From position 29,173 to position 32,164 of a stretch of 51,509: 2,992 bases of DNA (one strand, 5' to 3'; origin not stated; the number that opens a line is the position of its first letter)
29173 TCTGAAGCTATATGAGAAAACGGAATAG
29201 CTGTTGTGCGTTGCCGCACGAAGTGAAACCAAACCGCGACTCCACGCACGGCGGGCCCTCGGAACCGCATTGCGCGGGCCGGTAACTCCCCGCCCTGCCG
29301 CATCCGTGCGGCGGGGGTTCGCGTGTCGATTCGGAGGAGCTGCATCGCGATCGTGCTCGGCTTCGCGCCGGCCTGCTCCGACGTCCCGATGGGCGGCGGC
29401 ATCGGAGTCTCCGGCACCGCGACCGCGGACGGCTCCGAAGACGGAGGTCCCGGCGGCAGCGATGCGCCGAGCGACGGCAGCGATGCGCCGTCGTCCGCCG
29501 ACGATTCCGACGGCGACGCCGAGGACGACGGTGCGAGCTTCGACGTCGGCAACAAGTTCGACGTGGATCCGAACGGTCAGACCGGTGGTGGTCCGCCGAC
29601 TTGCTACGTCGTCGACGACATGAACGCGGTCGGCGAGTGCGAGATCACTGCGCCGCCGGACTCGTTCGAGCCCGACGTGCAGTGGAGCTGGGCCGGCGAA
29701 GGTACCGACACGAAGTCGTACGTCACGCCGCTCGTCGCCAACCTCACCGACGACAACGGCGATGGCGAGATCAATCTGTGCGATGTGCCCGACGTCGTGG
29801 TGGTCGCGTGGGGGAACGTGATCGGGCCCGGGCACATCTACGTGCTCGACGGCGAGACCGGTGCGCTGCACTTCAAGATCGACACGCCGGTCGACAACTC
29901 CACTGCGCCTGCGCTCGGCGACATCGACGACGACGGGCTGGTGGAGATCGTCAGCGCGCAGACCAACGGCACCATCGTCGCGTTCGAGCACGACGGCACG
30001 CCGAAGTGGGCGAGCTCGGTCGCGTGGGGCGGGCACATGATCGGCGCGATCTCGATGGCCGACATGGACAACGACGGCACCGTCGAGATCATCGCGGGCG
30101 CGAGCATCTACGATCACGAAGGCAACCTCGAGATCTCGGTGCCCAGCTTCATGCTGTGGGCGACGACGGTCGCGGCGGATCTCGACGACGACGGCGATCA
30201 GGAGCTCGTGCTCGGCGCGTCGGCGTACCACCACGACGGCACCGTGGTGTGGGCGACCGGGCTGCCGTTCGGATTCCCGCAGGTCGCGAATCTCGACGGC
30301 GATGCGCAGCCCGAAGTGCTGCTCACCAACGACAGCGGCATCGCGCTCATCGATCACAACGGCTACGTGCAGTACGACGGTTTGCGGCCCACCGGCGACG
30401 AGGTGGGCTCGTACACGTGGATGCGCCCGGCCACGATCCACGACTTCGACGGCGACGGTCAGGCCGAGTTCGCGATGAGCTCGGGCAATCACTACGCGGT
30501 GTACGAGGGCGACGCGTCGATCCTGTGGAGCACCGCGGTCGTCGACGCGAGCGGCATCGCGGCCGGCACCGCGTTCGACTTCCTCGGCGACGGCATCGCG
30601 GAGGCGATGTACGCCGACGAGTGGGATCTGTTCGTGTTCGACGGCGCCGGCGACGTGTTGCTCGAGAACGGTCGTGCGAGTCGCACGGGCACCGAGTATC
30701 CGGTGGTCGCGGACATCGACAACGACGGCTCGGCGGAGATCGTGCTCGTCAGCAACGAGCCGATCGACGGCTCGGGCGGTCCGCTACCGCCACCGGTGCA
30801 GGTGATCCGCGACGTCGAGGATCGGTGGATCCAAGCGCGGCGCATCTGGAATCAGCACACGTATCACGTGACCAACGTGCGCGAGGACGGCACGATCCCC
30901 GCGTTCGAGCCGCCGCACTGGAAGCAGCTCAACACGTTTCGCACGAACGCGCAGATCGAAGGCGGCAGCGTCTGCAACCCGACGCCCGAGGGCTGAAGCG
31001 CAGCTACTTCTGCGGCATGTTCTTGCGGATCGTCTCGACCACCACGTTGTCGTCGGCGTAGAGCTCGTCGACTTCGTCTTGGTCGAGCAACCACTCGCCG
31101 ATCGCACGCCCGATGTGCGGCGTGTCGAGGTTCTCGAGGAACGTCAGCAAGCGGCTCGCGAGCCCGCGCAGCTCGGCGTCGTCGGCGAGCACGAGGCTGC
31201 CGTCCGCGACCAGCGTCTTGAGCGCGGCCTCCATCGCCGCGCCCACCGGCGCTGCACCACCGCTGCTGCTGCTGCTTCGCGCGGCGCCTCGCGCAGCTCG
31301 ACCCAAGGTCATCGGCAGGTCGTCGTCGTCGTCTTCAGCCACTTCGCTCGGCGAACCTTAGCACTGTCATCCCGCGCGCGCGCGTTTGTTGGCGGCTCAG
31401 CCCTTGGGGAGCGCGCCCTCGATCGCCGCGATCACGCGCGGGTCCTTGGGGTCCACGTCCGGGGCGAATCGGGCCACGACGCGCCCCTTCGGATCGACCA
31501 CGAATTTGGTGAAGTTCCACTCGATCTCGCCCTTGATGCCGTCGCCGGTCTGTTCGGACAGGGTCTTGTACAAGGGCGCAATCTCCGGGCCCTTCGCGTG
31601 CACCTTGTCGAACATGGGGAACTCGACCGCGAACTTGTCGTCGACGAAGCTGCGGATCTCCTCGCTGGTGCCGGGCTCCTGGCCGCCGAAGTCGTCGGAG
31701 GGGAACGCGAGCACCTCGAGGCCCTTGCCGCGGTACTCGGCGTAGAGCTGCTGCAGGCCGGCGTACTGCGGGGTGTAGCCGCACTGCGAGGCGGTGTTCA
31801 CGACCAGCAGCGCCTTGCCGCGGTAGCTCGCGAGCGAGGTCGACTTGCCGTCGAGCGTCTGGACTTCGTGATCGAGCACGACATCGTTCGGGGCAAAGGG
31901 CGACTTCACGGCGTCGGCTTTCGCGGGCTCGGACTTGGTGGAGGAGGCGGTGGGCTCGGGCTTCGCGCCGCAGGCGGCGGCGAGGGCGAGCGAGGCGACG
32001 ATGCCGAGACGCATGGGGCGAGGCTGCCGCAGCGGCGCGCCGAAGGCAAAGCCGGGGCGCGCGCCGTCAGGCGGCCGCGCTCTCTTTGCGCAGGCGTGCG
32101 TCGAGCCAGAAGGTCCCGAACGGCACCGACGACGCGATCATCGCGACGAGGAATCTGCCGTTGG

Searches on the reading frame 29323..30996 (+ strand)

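Call 62: search_protein_families(library=pfam, proteins=[window:29323-30996:+], max_evalue=0.00001)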
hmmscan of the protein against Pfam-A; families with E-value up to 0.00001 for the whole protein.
window:29323-30996:+ (557 aa): 3 families
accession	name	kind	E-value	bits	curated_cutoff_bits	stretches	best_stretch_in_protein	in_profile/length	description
PF13517.12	FG-GAP_3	-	9e-16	58.7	26.9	1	200-257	1-60/61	FG-GAP-like repeat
PF01839.29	FG-GAP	-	7.8e-12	45.3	22.1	0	279-308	2-34/37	FG-GAP repeat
PF21348.3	RGL11_C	-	9.4e-07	28.4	27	0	284-318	240-274/490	Rhamnogalacturonan lyase family 11, C-terminal domain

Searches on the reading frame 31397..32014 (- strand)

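Call 62: search_protein_families(library=pfam, proteins=[window:31397-32014:-], max_evalue=0.00001)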
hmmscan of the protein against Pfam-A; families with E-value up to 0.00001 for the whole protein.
window:31397-32014:- (205 aa): 2 families
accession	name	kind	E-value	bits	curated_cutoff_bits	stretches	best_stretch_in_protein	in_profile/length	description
PF00255.25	GSHPx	-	7.6e-32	109.6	27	1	48-152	3-107/108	Glutathione peroxidase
PF00578.27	AhpC-TSA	-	4.3e-08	33.6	26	1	44-181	3-123/124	AhpC/TSA family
